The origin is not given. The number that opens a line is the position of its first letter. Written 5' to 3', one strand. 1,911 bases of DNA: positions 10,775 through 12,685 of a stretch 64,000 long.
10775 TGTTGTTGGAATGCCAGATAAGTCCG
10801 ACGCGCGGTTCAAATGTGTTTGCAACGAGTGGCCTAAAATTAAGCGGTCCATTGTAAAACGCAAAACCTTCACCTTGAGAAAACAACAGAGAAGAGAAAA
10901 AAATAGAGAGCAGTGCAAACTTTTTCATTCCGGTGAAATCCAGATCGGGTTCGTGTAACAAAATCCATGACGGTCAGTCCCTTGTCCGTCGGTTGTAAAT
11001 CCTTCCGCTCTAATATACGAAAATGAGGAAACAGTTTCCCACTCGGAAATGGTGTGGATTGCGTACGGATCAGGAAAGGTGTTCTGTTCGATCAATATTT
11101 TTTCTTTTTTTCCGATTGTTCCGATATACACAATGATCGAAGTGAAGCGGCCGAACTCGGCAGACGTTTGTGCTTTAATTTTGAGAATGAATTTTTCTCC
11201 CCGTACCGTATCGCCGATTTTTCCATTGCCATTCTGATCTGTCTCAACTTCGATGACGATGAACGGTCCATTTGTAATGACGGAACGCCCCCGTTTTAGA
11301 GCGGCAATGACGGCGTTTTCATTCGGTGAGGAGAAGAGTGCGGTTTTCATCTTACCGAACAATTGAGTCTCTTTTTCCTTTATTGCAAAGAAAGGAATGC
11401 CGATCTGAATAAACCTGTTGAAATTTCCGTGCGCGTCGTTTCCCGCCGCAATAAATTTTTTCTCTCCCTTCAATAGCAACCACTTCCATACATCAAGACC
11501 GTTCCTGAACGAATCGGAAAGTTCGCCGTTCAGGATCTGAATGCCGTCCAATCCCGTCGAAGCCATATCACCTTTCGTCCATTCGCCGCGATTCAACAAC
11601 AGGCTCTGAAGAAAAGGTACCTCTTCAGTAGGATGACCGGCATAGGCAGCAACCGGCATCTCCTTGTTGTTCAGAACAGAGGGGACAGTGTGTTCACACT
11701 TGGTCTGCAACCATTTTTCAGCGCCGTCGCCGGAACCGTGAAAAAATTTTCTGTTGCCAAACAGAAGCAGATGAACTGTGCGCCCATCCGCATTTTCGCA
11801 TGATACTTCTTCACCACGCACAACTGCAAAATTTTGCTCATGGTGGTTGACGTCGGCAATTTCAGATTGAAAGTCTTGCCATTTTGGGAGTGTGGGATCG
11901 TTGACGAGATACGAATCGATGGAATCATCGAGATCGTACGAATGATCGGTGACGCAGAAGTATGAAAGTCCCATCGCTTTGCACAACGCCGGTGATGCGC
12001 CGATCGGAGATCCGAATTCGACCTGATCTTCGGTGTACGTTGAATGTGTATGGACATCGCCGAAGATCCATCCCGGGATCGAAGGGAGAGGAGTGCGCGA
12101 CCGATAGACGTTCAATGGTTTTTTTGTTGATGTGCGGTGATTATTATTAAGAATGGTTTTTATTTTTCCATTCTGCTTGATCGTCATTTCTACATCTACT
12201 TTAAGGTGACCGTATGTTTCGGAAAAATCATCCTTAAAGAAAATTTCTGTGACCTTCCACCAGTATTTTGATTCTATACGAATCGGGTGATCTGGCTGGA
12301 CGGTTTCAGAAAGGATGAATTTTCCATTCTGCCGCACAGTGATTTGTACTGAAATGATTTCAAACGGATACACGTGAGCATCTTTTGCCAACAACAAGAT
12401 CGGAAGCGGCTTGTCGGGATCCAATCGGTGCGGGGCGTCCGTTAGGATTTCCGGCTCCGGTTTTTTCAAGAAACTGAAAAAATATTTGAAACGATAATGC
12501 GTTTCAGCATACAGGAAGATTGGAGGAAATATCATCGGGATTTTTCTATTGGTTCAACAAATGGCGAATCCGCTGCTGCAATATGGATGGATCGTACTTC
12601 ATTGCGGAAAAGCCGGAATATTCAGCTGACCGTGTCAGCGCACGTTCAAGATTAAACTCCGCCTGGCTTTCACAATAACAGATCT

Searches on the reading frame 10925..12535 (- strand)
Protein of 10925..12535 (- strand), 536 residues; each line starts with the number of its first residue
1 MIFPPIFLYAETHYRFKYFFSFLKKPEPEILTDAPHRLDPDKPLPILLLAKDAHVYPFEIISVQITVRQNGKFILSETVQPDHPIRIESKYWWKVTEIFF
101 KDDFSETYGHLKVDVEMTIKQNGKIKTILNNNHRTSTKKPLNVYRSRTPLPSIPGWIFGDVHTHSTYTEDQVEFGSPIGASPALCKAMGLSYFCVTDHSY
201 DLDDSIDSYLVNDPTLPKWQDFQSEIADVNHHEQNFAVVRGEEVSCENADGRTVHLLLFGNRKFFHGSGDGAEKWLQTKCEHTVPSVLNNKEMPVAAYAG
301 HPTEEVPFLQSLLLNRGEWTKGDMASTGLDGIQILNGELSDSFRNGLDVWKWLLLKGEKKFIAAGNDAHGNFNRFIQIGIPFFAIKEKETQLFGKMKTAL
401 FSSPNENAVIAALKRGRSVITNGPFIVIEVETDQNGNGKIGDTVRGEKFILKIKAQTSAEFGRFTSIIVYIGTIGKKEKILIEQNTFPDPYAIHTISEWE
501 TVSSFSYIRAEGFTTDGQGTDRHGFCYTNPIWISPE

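Call 4: search_protein_families(library=pfam, proteins=[window:10925-12535:-], max_evalue=0.01)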
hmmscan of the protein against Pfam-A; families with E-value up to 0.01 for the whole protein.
window:10925-12535:- (536 aa): 0 families

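Call 5: search_protein_families(library=ncbifam, proteins=[window:10925-12535:-], max_evalue=0.01)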
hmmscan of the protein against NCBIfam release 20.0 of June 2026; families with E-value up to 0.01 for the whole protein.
window:10925-12535:- (536 aa): 2 families
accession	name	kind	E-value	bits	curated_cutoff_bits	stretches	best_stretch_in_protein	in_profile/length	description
NF038032.1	CehA_McbA_metalo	domain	1.8e-19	70.3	80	1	155-533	1-314/315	CehA/McbA family metallohydrolase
NF005928.0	PRK07945.1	equivalog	0.00097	18.6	250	1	158-246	99-177/337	PHP domain-containing protein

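Call 16: find_homologous_proteins(query=window:10925-12535:-)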
Query window:10925-12535:- (536 aa): 1693 proteins with E <= 0.001 among 8000 candidates; the best 120 are listed.
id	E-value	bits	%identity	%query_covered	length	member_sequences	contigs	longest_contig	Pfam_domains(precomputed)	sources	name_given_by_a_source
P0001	0.0e+0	1260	100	100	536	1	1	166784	-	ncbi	ncbi:MAG: hypothetical protein AB1728_00305 [Bacteroidota bacterium]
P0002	0.0e+0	1095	86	100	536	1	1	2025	-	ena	-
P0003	0.0e+0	1046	81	100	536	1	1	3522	-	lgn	-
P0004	0.0e+0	1034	80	100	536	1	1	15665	-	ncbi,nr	ncbi:MAG: hypothetical protein HYV29_02445 [Ignavibacteriales bacterium]|nr:hypothetical protein [Ig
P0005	9.1e-274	927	72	100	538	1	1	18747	-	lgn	-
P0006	2.9e-272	922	71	100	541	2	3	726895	-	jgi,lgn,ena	-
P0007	1.3e-271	920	71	100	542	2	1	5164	-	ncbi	ncbi:MAG: hypothetical protein AB1600_07215 [Bacteroidota bacterium]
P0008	9.7e-261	884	73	95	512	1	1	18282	-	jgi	jgi:hypothetical protein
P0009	2.6e-254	863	68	100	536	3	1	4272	-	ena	-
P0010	2.1e-251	853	67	100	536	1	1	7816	-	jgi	-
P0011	8.8e-250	848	66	100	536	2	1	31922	-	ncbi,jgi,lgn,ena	-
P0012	1.0e-248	844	66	100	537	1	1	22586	-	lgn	-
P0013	3.5e-247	839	65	100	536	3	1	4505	-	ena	-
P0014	1.5e-246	837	65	100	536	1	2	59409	-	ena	-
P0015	1.8e-246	837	65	100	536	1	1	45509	-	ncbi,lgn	-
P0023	3.2e-223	760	60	100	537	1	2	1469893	-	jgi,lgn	jgi:hypothetical protein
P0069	5.2e-177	608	51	100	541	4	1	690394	-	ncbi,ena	-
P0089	4.9e-167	575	49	99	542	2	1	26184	-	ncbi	ncbi:MAG: CehA/McbA family metallohydrolase [Acidobacteriota bacterium]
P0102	2.3e-160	553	47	99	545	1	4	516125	-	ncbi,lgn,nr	ncbi:MAG: CehA/McbA family metallohydrolase [Ignavibacteriales bacterium]|nr:CehA/McbA family metall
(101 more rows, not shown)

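Call 17: find_encoding_contigs(protein=P0023, flank=10000, max_places=1)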
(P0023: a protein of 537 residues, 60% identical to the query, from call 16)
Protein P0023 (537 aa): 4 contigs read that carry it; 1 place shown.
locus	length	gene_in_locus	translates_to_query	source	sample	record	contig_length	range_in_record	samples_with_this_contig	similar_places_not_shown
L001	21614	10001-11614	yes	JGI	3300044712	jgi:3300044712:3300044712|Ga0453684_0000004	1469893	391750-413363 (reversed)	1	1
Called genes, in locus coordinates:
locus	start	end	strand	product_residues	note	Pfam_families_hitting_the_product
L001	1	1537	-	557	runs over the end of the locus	PF00111:Fer2, PF13510:Fer2_4, PF10588:NADH-G_4Fe-4S_3, PF22117:Fer4_Nqo3, PF04879:Molybdop_Fe4S4, PF22151:Fer4_NDSU1, PF00384:Molybdopterin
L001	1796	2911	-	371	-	PF05222:AlaDh_PNT_N, PF07992:Pyr_redox_2 (weak), PF01262:AlaDh_PNT_C, PF01488:Shikimate_DH (faint), PF02826:2-Hacid_dh_C, PF00070:Pyr_redox (weak)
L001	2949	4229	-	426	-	PF00675:Peptidase_M16, PF05193:Peptidase_M16_C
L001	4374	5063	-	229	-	PF06414:Zeta_toxin (weak), PF00485:PRK, PF01121:CoaE (faint), PF13207:AAA_17 (faint), PF13238:AAA_18 (weak)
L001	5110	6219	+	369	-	PF13506:Glyco_transf_21, PF00535:Glycos_transf_2, PF13641:Glyco_tranf_2_3, PF13632:Glyco_trans_2_3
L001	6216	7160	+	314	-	PF03706:LPG_synthase_TM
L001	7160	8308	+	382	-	PF13506:Glyco_transf_21, PF00535:Glycos_transf_2, PF10111:Glyco_tranf_2_2, PF13641:Glyco_tranf_2_3, PF13632:Glyco_trans_2_3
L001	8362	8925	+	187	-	PF01522:Polysacc_deac_1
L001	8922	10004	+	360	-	PF13528:Glyco_trans_1_3 (faint), PF04101:Glyco_tran_28_C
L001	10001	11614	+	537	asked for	-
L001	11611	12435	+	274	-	PF06727:DUF1207 (faint)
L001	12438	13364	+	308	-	PF02163:Peptidase_M50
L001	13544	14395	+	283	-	-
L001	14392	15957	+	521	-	PF15902:Sortilin-Vps10 (faint)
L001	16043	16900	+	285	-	-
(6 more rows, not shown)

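Call 18: find_encoding_contigs(protein=P0102, flank=10000, max_places=1)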
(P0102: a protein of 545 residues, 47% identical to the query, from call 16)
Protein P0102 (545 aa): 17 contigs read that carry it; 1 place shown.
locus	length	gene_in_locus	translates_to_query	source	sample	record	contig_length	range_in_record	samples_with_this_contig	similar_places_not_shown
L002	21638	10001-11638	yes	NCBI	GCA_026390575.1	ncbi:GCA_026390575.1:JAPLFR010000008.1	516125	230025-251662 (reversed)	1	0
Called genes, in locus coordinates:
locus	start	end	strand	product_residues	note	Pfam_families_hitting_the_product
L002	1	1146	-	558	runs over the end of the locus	PF00111:Fer2, PF13510:Fer2_4, PF04879:Molybdop_Fe4S4 (faint), PF10588:NADH-G_4Fe-4S_3, PF22117:Fer4_Nqo3, PF22151:Fer4_NDSU1, PF00384:Molybdopterin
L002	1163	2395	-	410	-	PF00155:Aminotran_1_2, PF01041:DegT_DnrJ_EryC1 (weak)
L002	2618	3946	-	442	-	PF00675:Peptidase_M16, PF05193:Peptidase_M16_C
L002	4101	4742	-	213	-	PF00485:PRK, PF01121:CoaE, PF06414:Zeta_toxin (weak)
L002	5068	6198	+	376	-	PF13506:Glyco_transf_21, PF13641:Glyco_tranf_2_3, PF00535:Glycos_transf_2, PF10111:Glyco_tranf_2_2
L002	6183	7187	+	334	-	PF03706:LPG_synthase_TM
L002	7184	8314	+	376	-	PF13506:Glyco_transf_21, PF00535:Glycos_transf_2, PF10111:Glyco_tranf_2_2, PF13641:Glyco_tranf_2_3, PF13632:Glyco_trans_2_3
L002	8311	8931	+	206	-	PF01522:Polysacc_deac_1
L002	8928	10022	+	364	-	PF13506:Glyco_transf_21, PF00535:Glycos_transf_2, PF10111:Glyco_tranf_2_2 (weak), PF13641:Glyco_tranf_2_3, PF13632:Glyco_trans_2_3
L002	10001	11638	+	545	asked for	-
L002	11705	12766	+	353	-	PF02163:Peptidase_M50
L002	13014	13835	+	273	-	-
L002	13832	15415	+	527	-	PF15902:Sortilin-Vps10 (faint), PF02012:BNR (faint)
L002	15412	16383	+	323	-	-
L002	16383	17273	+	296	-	-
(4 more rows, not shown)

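Call 19: find_encoding_contigs(protein=P0069, flank=10000, max_places=1)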
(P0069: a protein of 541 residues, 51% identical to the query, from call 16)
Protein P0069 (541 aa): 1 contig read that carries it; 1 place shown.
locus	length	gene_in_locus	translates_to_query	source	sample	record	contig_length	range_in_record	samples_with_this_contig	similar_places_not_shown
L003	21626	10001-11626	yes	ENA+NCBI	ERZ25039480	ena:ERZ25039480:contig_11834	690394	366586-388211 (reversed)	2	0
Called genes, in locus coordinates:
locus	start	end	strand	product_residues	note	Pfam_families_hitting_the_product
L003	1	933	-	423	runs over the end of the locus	PF00675:Peptidase_M16, PF05193:Peptidase_M16_C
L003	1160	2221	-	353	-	PF15902:Sortilin-Vps10 (faint), PF25852:DUF6242_C (faint), PF02012:BNR (faint), PF15899:BNR_6 (faint)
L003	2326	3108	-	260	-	-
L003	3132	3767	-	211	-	PF00485:PRK, PF06414:Zeta_toxin (weak), PF13238:AAA_18 (weak)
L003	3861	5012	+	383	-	PF13506:Glyco_transf_21, PF00535:Glycos_transf_2, PF13641:Glyco_tranf_2_3, PF13632:Glyco_trans_2_3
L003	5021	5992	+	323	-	PF03706:LPG_synthase_TM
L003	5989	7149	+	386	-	PF00535:Glycos_transf_2, PF13641:Glyco_tranf_2_3, PF13506:Glyco_transf_21, PF13632:Glyco_trans_2_3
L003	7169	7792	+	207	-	PF01522:Polysacc_deac_1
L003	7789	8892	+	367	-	PF13506:Glyco_transf_21, PF00535:Glycos_transf_2, PF10111:Glyco_tranf_2_2 (weak), PF13641:Glyco_tranf_2_3, PF13704:Glyco_tranf_2_4, PF13632:Glyco_trans_2_3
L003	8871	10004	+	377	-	PF13528:Glyco_trans_1_3 (weak), PF04101:Glyco_tran_28_C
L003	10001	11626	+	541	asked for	-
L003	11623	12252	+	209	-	PF06727:DUF1207 (weak)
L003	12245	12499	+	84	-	-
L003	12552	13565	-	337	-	PF00158:Sigma54_activat, PF14532:Sigma54_activ_2 (weak), PF25601:AAA_lid_14, PF02954:HTH_8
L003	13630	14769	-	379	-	-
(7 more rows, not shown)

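Call 21: find_related_loci(query=A1, collection=genome_contigs, flank=10000)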
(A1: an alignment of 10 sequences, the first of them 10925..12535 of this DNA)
Query A1 (536 aa) in genome_contigs; peptide patterns used: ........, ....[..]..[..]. (x = any residue, [..] = any of these).
447 stretches matched a pattern; 358 encode a relative of the query (tblastn E <= 1e-3); the best 80 are kept; 80 distinct loci.
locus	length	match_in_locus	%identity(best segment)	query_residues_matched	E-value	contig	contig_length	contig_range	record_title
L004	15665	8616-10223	80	1-536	0e+0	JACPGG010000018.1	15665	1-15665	MAG: Ignavibacteriales bacterium isolate NC_groundwater_381_Ag_B-0.1um_46_8 GD18-4_B1_scaffold_126973, whole genome shot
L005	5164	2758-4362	71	1-535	0e+0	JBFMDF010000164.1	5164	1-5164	MAG: Bacteroidota bacterium isolate MAG212 MAG212_164, whole genome shotgun sequence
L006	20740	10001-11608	65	1-536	0e+0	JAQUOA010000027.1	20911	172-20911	MAG: Bacteroidota bacterium isolate STD1_190 NODE_5661_length_20911_cov_7.827656_Sandtown_D1, whole genome shotgun seque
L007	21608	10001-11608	64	1-536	0e+0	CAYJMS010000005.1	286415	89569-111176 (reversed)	MAG TPA_asm: uncultured Chitinophagaceae bacterium isolate ERP124720_co1_92 genome assembly, contig: NODE_40_length_2864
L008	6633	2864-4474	61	1-536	0e+0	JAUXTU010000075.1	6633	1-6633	MAG: Bacteroidota bacterium isolate C13_metabat.bin.24 C13_k141_236191, whole genome shotgun sequence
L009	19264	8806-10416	59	1-536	0e+0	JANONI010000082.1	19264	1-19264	MAG: Bacteroidota bacterium isolate VAR_43_metabat_429 VAR_43_k141_5079412, whole genome shotgun sequence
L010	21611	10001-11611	59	1-536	0e+0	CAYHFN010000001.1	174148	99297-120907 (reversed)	MAG TPA_asm: uncultured Chitinophagaceae bacterium isolate ERP119702_co1_35 genome assembly, contig: NODE_35_length_1741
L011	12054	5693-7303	59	1-536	0e+0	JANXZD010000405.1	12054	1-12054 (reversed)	MAG: Bacteroidetes bacterium isolate GL140_4_metabat_238_sub GL140_4_k141_653724, whole genome shotgun sequence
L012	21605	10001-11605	57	2-535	0e+0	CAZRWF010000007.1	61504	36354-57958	MAG TPA_asm: uncultured Chitinophagaceae bacterium isolate SRP287453_co1_101 genome assembly, contig: NODE_706_length_61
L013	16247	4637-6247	58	1-536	0e+0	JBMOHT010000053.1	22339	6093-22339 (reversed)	MAG: Bacteroidota bacterium isolate Deming_bin.369 contig5728, whole genome shotgun sequence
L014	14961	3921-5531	59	1-536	0e+0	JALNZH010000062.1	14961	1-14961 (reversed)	MAG: Bacteroidetes bacterium isolate SO_2017_GW3 bin 7 scaffold_2083_c1_OW296A_2017, whole genome shotgun sequence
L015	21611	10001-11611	58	1-536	0e+0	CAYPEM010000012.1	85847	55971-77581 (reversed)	MAG TPA_asm: uncultured Chitinophagaceae bacterium isolate SRP292972_co2_148 genome assembly, contig: NODE_230_length_85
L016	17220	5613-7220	58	1-535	0e+0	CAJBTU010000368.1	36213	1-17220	MAG: uncultured Ignavibacteriae bacterium isolate Loc090721-7m_bin-539 genome assembly, contig: bin-539:368/426, whole g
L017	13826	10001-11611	58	1-536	0e+0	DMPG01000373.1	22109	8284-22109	MAG TPA_asm: Bacteroidetes bacterium isolate UBA8401 contig_18810, whole genome shotgun sequence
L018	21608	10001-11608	58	1-535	0e+0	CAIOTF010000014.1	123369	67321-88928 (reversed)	MAG: uncultured Ignavibacteriae bacterium isolate KTt_bin-1621 genome assembly, contig: bin-1621:14/54, whole genome sho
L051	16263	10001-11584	46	5-535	5e-160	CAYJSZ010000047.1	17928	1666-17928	MAG TPA_asm: uncultured Ignavibacteriaceae bacterium isolate ERP125453_co1_265 genome assembly, contig: NODE_3146_length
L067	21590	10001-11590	47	2-535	2e-154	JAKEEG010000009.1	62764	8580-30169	MAG: Ignavibacteriae bacterium isolate PMV_1.22 PMV_1.22.k101_103420, whole genome shotgun sequence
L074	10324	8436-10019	46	5-535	3e-149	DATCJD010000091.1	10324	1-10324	MAG TPA_asm: Bacteroidota bacterium isolate SMAG_U7876 k141_1962685, whole genome shotgun sequence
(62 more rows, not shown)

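Call 28: search_solved_structures(query=A2, max_evalue=1)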
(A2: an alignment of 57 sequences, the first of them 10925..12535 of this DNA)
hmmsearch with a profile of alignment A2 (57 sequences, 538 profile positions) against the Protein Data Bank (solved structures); distinct sequences matched with E-value up to 1: 3.
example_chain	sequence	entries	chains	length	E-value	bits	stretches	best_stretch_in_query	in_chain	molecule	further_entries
3au2_A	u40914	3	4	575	0.8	11.4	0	151-200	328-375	DNA polymerase beta family (X family)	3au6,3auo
3b0y_A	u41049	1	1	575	0.8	11.4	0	151-200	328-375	DNA polymerase beta family (X family)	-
3b0x_A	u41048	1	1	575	0.81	11.4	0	151-200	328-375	DNA polymerase beta family (X family)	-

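Call 40: predict_structure(alignment_id=A2)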
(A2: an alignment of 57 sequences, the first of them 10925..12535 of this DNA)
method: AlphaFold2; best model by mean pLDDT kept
length: 536 residues; sequences in the alignment: 57
mean_pLDDT: 87.2   pTM: 0.89
mean pLDDT of the five models: 87.2, 86.4, 86.0, 85.3, 85.2
residues with pLDDT >= 90: 356; 70-90: 108; 50-70: 37; < 50: 35
segments of 3 or more residues with pLDDT < 50: 1-20, 202-214
pLDDT, mean of each block of 10 residues (from residue 1): 40 45 77 94 95 92 97 93 92 93 90 97 94 86 96 96 80 80 96 83 46 59 93 96 90 92 75 57 92 95 79 80 94 83 92 97 86 77 76 93 98 97 97 93 96 97 98 97 95 96 97 95 95 94
secondary structure, 60 per line:
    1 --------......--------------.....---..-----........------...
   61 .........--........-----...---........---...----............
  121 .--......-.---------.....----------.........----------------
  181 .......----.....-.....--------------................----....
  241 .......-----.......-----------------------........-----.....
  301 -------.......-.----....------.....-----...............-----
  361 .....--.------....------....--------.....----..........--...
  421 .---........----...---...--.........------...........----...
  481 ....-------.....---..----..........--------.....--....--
elements in order: H9-14 E29-33 E44-51 E58-69 E72-79 E85-87 E91-98 E109-121 E124-129 E141-145 E156-164 H181-187 E192-196 H199-202 H217-232 E237-247 E253-259 H284-290 E296-300 H308-314 H321-324 E331-335 H341-355 E361-365 E375-378 E385-388 E397-401 H406-415 E418-421 E425-432 E437-439 E443-445 E448-456 E463-473 E478-484 E492-496 E506-515 E524-528 E531-534

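Call 42: fold_search(model_id=the predicted structure, library=pdb)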
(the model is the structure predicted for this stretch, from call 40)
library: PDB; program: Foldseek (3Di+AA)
matches with E <= 10: 1890; with E <= 0.001: 56
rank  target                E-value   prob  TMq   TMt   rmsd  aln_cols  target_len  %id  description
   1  5t9a_B                1.9e-07  0.98  0.16  0.13  19.9       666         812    9  Crystal structure of BuGH2Cwt (released 2017-09-13)
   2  3wnp_A                1.5e-06  0.96  0.17  0.15  24.0       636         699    9  D308A, F268V, D469Y, A513V, and Y515S quintuple mutant of Bacillus circulans T-3040 cycloisomaltooligosaccharide gluca (released 2014-02-05)
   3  7q61_A                2.9e-06  1.00  0.17  0.09  23.0       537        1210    8  Structure of TEV conjugated A2ML1 (A2ML1-TC) (released 2022-04-20)
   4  3wnn_A                4.7e-06  0.90  0.17  0.14  24.6       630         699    9  D308A mutant of Bacillus circulans T-3040 cycloisomaltooligosaccharide glucanotransferase complexed with isomaltooctao (released 2014-02-05)
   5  4ypj_A                1.2e-05  0.60  0.15  0.11  22.3       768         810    7  X-ray Structure of The Mutant of Glycoside Hydrolase (released 2015-04-29)
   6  8q2h                  1.2e-05  0.90  0.19  0.11  21.4       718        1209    8  beta-galactosidase from Bacillus circulans (released 2024-10-16)
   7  5z1a                  1.9e-05  0.90  0.18  0.16  18.4       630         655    8  The crystal structure of Bacteroides fragilis beta-glucuronidase in complex with uronic isofagomine (released 2018-12-12)
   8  5t98_A                2.0e-05  0.80  0.17  0.14  22.2       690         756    9  Crystal structure of BuGH2Awt (released 2017-09-13)
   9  5n6u_A                2.2e-05  0.96  0.24  0.19  15.3       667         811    9  Crystal structure of Beta-D-Mannosidase from Dictyoglomus thermophilum. (released 2017-04-12)
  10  5axh_A                2.5e-05  0.87  0.19  0.18  19.8       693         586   10  Crystal structure of thermophilic dextranase from Thermoanaerobacter pseudethanolicus, D312G mutant in complex with is (released 2015-11-11)
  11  4cuc_A                2.5e-05  0.66  0.17  0.12  22.5       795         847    7  Unravelling the multiple functions of the architecturally intricate Streptococcus pneumoniae beta-galactosidase, BgaA. (released 2014-08-20)
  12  8cem_F                3.1e-05  0.82  0.15  0.13  26.9       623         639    7  Structure of bovine native C3, re-refinement (released 2023-04-05)
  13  7q62_A                3.3e-05  0.97  0.17  0.08  23.7       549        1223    7  Structure of TEV cleaved A2ML1 dimer (A2ML1-TT dimer) (released 2022-04-20)
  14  8u01                  3.5e-05  0.93  0.21  0.16  15.6       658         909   10  Crystal Structure of the Glycoside Hydrolase Family 2 TIM Barrel-domain Containing Protein from Phocaeicola plebeius (released 2023-09-27)
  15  9qk2_F                3.9e-05  0.72  0.14  0.12  26.7       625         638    7  Structure of the Complement classical and lectin pathway C3 convertase in complex with substrate C3 (released 2025-12-24)
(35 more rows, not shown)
